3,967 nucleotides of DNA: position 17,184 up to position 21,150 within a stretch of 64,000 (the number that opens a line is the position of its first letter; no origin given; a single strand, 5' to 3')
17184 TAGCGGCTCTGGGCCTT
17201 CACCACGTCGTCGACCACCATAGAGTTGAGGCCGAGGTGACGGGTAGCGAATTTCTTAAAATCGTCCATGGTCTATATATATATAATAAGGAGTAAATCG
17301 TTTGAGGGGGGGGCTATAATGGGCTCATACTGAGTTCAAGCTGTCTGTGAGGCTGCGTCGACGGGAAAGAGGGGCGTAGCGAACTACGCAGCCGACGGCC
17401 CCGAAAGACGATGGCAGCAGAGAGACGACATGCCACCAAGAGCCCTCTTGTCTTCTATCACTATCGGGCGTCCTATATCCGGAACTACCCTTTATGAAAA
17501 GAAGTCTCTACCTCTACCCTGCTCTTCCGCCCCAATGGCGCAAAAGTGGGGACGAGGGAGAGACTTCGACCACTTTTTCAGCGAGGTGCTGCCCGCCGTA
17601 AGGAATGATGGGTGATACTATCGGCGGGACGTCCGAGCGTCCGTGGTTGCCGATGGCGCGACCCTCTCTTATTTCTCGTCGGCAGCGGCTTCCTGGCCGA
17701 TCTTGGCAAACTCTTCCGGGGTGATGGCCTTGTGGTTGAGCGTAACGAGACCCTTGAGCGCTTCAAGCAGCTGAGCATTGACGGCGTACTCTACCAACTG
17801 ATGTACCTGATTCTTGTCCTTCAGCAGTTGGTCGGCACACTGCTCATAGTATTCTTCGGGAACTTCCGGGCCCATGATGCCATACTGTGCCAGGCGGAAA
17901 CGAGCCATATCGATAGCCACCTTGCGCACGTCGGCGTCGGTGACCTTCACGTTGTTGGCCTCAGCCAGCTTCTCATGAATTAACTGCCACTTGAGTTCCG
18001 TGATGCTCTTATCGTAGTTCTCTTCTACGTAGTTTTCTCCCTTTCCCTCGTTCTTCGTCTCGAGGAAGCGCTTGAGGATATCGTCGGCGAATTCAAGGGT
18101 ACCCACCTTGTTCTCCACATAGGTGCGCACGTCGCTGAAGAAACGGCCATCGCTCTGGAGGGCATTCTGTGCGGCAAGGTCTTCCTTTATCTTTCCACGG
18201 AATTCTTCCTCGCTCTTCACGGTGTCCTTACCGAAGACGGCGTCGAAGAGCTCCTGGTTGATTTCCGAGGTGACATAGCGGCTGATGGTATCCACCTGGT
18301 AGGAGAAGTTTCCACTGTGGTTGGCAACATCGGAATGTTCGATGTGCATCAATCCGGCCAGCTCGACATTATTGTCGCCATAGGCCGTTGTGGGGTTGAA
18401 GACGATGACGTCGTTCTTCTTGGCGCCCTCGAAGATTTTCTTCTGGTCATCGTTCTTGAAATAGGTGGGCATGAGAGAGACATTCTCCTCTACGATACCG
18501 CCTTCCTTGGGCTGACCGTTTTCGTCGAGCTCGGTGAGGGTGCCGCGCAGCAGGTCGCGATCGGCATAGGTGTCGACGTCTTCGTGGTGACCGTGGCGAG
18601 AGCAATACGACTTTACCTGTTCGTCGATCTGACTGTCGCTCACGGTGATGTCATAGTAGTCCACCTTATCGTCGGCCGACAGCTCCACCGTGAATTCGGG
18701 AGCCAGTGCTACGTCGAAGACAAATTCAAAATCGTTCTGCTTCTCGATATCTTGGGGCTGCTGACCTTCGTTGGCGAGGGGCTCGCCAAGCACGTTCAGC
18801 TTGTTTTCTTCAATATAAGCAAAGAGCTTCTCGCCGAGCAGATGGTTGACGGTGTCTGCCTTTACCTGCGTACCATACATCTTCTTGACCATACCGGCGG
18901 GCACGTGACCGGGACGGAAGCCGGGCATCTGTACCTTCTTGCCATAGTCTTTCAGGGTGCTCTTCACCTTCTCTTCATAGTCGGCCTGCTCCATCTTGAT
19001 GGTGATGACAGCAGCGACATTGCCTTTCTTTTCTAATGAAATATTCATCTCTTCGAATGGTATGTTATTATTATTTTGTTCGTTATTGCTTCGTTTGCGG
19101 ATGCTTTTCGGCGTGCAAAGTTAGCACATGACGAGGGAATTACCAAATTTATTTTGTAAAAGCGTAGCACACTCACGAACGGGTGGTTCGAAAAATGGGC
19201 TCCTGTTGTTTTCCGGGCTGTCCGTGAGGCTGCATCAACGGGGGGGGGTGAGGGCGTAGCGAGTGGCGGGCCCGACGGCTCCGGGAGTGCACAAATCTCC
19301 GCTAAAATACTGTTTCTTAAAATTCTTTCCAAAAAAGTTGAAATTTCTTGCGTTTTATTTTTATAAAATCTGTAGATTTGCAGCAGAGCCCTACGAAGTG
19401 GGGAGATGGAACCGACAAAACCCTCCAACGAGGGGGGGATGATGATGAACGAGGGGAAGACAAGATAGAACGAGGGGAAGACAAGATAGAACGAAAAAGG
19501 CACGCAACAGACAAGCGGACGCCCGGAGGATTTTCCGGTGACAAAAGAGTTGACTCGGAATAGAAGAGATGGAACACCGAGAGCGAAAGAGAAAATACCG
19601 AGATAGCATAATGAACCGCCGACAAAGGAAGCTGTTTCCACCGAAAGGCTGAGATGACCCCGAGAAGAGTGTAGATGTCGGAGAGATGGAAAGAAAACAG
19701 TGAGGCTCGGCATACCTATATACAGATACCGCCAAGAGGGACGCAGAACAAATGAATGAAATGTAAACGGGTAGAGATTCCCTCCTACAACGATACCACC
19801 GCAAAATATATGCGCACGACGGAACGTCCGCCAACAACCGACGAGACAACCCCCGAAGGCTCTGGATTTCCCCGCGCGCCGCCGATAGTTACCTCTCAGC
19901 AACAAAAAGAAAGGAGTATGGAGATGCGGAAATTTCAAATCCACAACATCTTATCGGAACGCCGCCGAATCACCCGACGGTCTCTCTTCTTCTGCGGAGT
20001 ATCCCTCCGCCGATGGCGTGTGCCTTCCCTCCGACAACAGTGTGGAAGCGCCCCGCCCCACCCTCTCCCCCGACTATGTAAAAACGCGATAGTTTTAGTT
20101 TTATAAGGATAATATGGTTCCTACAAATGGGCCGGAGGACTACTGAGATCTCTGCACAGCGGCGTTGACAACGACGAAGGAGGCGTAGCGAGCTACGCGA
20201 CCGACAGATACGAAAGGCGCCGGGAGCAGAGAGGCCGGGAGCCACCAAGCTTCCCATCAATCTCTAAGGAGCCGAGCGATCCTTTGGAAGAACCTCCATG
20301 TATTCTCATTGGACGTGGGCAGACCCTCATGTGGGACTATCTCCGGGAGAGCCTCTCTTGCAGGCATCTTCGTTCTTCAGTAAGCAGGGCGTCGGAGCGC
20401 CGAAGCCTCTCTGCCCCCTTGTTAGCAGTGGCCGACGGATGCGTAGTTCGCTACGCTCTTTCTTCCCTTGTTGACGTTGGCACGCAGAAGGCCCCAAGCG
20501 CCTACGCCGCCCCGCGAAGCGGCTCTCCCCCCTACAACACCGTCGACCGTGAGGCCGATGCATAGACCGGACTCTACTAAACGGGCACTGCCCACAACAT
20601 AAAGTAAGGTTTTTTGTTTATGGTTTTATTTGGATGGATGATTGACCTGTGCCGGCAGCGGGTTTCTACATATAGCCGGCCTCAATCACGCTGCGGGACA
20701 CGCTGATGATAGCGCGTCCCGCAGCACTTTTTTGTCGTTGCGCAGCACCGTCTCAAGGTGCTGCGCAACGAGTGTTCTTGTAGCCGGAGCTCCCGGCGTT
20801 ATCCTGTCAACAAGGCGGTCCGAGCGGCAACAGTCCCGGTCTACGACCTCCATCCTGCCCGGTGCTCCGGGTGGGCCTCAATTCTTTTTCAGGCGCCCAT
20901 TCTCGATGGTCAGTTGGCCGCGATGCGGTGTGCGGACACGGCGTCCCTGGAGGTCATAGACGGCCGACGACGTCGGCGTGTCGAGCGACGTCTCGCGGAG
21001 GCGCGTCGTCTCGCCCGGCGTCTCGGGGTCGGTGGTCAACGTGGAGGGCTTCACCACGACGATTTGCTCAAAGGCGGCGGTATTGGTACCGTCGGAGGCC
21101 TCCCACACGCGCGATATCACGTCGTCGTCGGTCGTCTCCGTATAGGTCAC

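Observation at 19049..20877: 1.8-kb gene-free region with its own plus-strand promoter-like box and strong plus-strand terminator: candidate long non-coding transcript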

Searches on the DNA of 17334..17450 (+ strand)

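Call 72: build_rna_model(alignment_id=A2)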
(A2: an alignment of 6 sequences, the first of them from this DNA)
Model R1 built from alignment A2 (6 sequences, 113 columns); structure: RNAalifold consensus.
model positions 112; base pairs 22; branch points 0; effective number of sequences 1.72; information 0.59 bits per position. Calibrated on 0.2 Mb of random sequence (short: E-values are rough).
structure used (alignment columns):
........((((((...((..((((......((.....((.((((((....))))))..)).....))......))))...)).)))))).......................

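Call 73: search_with_rna_model(model_id=R1, source=window, max_evalue=1)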
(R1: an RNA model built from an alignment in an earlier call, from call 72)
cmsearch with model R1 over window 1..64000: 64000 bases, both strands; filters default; matches with E-value up to 1: 10.
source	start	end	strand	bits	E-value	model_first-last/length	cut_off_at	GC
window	17336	17445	+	119.9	1e-32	1-112/112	no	0.63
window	20143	20254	+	104.5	2.9e-28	1-112/112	no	0.63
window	20395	20496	-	98.8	1.3e-26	1-112/112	no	0.61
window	45755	45863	+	29.8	1.3e-06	1-112/112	no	0.6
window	52120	52188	-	15.6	0.017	1-112/112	no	0.74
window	20401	20503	+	15.5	0.019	1-112/112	no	0.6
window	16270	16367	-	13.5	0.073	1-112/112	no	0.5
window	20989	21053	-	13.4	0.079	1-112/112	no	0.72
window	28584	28662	+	12.2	0.18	1-112/112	no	0.71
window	20183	20198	-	9.9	0.8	41-56/112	no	0.69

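Call 74: search_with_rna_model(model_id=R1, sources=[L002, L003, L004, L005, L006, L007, L008, L009, L010, L011, L012, L013, L014, L015, L016, L017, L018, L019, L020, L021, L022, L023, L024, L025, L026, L027, L028, L029, L030, L031, L032, L033, L034, L035, L036, L037, L038, L039, L040, L041, L042, L043, L044, L045, L046, L047, L048, L049, L050, L051, L052, L053, L054, L055, L056, L057, L058, L059, L060, L061, L062, L063, L064, L065, L066, L067, L068, L069, L070, L071, L072, L073, L074, L075, L076, L077, L078, L079, L080, L081, L082, L083, L091, L092, L093, L094, L095, L096, L123, L125, L128, L130, L131, L133, L134, L135, L174], max_evalue=1)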
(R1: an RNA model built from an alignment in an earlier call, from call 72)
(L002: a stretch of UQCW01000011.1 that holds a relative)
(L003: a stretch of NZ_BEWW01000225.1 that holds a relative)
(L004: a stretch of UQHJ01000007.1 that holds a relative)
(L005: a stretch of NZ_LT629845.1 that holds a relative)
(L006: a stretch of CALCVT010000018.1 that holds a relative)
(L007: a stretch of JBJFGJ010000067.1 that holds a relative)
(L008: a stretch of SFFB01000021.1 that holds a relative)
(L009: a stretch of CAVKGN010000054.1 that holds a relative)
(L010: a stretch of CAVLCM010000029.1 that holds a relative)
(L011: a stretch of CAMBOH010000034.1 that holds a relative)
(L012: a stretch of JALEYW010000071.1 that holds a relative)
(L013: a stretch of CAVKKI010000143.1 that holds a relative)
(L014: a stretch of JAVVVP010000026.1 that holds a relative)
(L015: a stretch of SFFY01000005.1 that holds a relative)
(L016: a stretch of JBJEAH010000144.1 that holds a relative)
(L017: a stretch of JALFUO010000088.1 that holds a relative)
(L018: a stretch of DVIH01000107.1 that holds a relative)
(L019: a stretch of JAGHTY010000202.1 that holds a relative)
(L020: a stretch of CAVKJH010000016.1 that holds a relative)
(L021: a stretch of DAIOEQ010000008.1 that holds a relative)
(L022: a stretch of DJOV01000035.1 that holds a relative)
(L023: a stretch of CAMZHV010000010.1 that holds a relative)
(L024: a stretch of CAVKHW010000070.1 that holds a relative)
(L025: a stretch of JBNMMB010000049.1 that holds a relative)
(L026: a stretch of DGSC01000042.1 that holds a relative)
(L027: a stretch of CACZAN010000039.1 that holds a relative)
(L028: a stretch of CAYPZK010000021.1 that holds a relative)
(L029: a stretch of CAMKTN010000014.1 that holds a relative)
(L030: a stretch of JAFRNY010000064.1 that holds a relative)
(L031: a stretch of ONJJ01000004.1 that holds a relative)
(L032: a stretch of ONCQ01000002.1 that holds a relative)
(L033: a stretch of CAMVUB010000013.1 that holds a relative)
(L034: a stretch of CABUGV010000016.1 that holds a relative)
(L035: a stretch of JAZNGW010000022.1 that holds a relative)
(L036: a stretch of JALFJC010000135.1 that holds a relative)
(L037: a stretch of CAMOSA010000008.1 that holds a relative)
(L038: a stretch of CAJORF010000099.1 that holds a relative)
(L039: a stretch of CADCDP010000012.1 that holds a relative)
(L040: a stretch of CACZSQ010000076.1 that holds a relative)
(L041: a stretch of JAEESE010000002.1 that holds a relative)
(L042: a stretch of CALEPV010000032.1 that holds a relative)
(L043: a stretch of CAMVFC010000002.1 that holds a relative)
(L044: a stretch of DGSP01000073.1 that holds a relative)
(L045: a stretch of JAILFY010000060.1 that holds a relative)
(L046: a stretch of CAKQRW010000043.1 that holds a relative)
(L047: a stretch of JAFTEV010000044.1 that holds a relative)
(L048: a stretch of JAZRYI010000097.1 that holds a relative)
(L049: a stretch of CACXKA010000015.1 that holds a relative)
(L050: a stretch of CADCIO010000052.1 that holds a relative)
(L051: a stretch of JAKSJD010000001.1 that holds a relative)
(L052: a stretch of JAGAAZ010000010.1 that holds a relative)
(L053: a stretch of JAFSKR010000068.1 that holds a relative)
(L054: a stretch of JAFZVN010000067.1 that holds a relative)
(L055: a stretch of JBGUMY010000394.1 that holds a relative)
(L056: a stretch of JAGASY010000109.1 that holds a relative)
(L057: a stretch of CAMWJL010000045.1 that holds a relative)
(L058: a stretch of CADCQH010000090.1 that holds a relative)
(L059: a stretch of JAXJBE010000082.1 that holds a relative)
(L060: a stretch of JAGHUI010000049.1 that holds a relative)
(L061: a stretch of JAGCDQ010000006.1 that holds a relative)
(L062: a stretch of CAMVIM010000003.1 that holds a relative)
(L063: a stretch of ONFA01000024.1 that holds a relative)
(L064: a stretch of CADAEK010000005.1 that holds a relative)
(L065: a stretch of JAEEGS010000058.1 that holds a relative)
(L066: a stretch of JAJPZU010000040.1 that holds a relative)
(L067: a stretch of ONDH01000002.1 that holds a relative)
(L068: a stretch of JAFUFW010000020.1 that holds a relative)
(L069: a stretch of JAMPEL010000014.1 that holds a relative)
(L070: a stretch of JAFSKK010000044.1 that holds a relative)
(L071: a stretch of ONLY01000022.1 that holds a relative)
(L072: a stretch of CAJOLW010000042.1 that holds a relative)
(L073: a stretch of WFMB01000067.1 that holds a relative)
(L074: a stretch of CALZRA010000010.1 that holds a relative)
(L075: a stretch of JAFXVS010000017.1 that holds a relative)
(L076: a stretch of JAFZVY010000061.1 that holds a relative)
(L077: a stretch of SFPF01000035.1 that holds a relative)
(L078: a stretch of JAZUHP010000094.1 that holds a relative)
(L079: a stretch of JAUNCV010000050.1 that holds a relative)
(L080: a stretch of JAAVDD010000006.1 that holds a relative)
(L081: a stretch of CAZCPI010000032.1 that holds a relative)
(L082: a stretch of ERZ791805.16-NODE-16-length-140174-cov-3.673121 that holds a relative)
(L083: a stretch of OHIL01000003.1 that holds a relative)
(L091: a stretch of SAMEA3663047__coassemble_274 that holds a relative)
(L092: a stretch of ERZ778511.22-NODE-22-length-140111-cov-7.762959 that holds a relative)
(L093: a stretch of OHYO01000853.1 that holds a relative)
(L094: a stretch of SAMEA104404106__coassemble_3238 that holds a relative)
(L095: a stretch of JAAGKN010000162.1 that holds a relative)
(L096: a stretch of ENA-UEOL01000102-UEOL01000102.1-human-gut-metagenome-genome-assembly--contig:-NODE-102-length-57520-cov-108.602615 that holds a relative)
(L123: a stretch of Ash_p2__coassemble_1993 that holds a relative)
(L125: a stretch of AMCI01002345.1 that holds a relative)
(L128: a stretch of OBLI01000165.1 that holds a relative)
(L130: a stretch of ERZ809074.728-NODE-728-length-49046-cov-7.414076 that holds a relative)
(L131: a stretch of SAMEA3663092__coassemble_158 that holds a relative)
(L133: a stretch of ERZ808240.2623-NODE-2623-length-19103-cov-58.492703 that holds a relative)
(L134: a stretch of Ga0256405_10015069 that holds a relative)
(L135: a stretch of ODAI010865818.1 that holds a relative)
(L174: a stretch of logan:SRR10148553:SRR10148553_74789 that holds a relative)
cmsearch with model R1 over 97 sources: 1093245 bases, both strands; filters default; matches with E-value up to 1: 2.
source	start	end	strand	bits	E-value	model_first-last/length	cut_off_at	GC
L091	1980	2088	+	18.5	0.044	1-112/112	no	0.46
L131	10265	10342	+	17.6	0.078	1-112/112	no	0.59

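Call 80: build_rna_model(alignment_id=A4)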
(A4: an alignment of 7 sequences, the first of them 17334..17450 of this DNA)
Model R2 built from alignment A4 (7 sequences, 121 columns); structure: RNAalifold consensus.
model positions 114; base pairs 17; branch points 0; effective number of sequences 3.64; information 0.59 bits per position. Calibrated on 0.2 Mb of random sequence (short: E-values are rough).
structure used (alignment columns):
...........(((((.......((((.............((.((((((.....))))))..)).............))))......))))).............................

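Call 82: search_with_rna_model(model_id=R2, sources=[window, L002, L003, L004, L005, L006, L007, L008, L009, L010, L011, L012, L013, L014, L015, L016, L017, L018, L019, L020, L021, L022, L023, L024, L025, L026, L027, L028, L029, L030, L031, L032, L033, L034, L035, L036, L037, L038, L039, L040, L041, L042, L043, L044, L045, L046, L047, L048, L074, L077, L082, L083, L084, L085, L086, L087, L088, L089, L090, L091, L092, L093, L094, L095, L096, L097, L098, L099, L100, L101, L102, L103, L104, L105, L106, L107, L108, L109, L110, L111, L112, L113, L114, L115, L116, L117, L118, L119, L120, L121, L122, L123, L124, L125, L126, L127, L128, L129, L130, L131], max_evalue=1)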
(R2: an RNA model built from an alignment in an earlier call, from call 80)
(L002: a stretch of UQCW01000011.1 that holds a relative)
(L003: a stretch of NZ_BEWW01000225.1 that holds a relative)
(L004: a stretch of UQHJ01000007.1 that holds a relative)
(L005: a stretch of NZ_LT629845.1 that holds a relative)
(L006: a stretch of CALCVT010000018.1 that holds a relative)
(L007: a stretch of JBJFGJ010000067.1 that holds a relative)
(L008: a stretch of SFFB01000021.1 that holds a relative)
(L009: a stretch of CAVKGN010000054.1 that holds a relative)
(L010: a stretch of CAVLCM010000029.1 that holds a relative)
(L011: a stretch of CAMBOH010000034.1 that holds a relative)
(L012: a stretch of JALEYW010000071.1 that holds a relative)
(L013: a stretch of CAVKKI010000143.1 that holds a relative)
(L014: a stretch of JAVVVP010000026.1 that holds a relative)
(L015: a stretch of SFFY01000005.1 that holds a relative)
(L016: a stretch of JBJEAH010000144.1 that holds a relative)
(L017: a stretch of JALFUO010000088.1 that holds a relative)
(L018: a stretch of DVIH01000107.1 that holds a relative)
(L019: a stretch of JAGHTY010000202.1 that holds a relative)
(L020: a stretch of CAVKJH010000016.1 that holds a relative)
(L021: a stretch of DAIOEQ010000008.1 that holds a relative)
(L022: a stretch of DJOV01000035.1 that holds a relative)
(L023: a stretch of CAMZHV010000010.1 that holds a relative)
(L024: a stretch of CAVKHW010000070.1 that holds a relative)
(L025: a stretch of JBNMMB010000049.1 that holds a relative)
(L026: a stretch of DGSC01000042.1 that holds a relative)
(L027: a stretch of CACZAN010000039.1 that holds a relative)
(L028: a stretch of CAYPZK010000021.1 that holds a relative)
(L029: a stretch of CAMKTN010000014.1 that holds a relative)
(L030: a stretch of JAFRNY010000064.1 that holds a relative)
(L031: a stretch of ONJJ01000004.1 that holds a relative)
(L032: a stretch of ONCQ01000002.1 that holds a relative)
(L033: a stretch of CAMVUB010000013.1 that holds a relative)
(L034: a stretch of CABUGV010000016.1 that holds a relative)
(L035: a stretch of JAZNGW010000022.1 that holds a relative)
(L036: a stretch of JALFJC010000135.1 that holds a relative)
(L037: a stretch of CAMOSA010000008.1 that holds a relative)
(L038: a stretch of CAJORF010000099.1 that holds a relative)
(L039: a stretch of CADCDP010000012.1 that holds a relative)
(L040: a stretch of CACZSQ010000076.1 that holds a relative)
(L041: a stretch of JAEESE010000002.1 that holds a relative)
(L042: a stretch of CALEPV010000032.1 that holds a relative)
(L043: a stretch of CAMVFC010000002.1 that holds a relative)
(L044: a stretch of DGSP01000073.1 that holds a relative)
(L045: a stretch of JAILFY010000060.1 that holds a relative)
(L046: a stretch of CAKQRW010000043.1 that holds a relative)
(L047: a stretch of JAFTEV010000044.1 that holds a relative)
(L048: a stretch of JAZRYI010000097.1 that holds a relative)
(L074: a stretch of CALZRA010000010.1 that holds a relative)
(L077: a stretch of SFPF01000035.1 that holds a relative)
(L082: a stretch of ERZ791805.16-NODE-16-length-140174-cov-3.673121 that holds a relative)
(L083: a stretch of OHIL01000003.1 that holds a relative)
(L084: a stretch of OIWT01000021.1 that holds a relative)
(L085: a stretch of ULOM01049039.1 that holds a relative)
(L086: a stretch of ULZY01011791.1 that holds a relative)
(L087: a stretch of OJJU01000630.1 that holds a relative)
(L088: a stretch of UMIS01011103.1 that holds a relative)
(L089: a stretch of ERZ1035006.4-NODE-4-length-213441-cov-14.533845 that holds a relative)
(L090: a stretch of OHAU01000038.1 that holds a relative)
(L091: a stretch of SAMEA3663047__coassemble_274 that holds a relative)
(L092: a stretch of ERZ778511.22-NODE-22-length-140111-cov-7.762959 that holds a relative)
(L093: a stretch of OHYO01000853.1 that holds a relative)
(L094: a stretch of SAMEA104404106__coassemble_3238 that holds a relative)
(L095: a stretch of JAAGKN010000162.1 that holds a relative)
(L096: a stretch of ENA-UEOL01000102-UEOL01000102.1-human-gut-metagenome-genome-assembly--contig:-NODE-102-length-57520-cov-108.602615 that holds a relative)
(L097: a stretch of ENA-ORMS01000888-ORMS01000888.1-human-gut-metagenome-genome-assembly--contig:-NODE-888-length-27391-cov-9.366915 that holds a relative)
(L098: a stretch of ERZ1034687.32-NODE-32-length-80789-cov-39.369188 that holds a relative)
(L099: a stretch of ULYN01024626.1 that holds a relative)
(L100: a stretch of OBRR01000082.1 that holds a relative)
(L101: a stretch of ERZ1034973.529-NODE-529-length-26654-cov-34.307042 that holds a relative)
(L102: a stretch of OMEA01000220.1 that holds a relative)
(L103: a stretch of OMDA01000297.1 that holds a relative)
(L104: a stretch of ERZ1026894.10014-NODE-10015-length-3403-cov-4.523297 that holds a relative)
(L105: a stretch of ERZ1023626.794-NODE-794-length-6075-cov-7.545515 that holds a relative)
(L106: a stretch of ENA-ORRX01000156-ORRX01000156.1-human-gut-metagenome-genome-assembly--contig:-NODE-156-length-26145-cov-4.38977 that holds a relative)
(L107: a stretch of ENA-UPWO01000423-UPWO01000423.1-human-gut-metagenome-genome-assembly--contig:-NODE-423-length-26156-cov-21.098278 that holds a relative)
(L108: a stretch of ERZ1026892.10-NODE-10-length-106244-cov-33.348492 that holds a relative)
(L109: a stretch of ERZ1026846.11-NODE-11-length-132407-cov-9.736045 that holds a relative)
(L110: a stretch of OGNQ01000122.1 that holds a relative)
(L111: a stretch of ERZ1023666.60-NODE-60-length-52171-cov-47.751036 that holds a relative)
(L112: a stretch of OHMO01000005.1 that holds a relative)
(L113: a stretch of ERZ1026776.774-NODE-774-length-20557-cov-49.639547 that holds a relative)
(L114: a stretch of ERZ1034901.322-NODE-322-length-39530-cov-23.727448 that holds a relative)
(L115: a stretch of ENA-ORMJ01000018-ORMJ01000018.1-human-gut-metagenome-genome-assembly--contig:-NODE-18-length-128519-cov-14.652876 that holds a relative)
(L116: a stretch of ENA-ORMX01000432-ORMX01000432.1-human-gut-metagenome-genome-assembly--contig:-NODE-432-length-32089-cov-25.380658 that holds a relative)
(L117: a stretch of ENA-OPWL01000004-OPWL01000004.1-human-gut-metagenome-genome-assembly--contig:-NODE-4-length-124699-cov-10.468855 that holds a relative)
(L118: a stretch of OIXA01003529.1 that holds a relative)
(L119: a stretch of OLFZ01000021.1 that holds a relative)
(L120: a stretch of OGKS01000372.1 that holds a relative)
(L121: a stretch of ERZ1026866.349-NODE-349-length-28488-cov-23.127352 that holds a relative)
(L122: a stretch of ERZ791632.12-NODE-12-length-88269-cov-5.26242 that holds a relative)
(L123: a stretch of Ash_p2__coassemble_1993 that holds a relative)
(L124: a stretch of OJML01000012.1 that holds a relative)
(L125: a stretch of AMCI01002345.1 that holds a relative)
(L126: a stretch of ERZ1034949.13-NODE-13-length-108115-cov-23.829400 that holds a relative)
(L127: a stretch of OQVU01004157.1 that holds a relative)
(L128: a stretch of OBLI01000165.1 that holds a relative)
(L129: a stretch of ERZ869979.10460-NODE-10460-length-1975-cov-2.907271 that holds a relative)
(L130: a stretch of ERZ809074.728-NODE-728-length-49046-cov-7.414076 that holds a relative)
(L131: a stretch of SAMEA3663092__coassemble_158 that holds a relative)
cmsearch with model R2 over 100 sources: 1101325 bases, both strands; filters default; matches with E-value up to 1: 10.
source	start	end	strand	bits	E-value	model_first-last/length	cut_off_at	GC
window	17334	17445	+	111.1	4.4e-32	1-114/114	no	0.62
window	20141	20254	+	106.5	1.3e-30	1-114/114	no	0.62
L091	1978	2091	+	90.2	2.1e-25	1-114/114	no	0.45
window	45753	45866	+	88.1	9.9e-25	1-114/114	no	0.61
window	20386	20498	-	87.2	1.9e-24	1-114/114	no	0.62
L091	1964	2077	-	17.1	0.041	1-114/114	no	0.45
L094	189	215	+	15.5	0.14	40-66/114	no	0.52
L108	9710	9753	+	15.2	0.17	29-75/114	no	0.48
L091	4573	4681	-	14.1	0.36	1-114/114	no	0.5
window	52120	52194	-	13.6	0.55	1-114/114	no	0.71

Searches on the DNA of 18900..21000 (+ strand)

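Call 10: search_rna_families(source=window, start=18900, end=21000, threshold=evalue, max_evalue=10, show_alignments=2)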
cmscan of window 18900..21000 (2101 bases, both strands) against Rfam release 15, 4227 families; matches with E-value up to 10: 6.
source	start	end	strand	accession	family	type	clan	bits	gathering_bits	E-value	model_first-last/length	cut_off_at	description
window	18926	18959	-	RF03111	Zeta-pan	Gene; sRNA;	-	23.5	56.7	0.22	1-50/50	no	Zeta-pan RNA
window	20680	20731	-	RF01545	TB3Cs2H1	Gene; snRNA; snoRNA; HACA-box;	-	21.2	60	0.55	1-69/69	no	Trypanosomatid snoRNA TB3Cs2H1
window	19252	19379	+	RF00414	SNORA22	Gene; snRNA; snoRNA; HACA-box;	-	17.2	80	7.3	1-134/134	no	Small nucleolar RNA SNORA22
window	20173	20345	-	RF02156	NPPA-AS1_1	Gene; lncRNA;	-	17.1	45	3.3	1-176/176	no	NPPA antisense RNA 1 conserved region 1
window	20009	20045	+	RF01307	sR55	Gene; snRNA; snoRNA; CD-box;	-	13.3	35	9.2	1-65/65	no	Small nucleolar RNA sR55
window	18905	18930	+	RF01973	H19_2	Gene; lncRNA;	-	11.9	50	7.7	44-69/69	no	H19 conserved region 2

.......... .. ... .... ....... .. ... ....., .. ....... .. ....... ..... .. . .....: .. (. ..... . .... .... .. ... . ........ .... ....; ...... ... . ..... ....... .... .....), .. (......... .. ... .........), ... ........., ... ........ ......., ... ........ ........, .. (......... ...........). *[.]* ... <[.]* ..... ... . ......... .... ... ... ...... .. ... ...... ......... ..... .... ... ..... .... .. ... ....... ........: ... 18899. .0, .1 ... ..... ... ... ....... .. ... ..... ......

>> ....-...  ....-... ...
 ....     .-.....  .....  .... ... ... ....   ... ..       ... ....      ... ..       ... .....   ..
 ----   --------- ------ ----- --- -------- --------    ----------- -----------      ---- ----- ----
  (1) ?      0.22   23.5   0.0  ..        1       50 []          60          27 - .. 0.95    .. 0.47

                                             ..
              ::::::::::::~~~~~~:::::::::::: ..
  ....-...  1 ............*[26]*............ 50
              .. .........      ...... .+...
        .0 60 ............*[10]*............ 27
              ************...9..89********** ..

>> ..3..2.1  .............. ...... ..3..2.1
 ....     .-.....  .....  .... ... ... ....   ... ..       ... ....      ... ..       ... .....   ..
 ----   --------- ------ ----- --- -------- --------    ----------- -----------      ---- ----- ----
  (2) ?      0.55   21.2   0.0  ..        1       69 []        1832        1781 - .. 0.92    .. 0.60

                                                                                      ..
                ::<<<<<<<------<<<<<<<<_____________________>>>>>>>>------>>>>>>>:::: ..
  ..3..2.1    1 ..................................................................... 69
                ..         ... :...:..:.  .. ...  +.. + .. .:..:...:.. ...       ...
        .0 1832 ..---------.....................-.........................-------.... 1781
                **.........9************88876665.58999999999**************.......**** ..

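Call 54: search_dna_similar(query=window:19049-20877:+, collection=plasmids, mode=distant, max_evalue=0.001, max_rows=10)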
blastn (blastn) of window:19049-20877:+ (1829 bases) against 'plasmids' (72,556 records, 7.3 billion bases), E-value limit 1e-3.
No match.

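Call 55: search_dna_similar(query=window:19049-20877:+, collection=phages, mode=distant, max_evalue=0.001, max_rows=10)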
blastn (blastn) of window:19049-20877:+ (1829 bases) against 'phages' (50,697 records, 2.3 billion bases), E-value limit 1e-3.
No match.
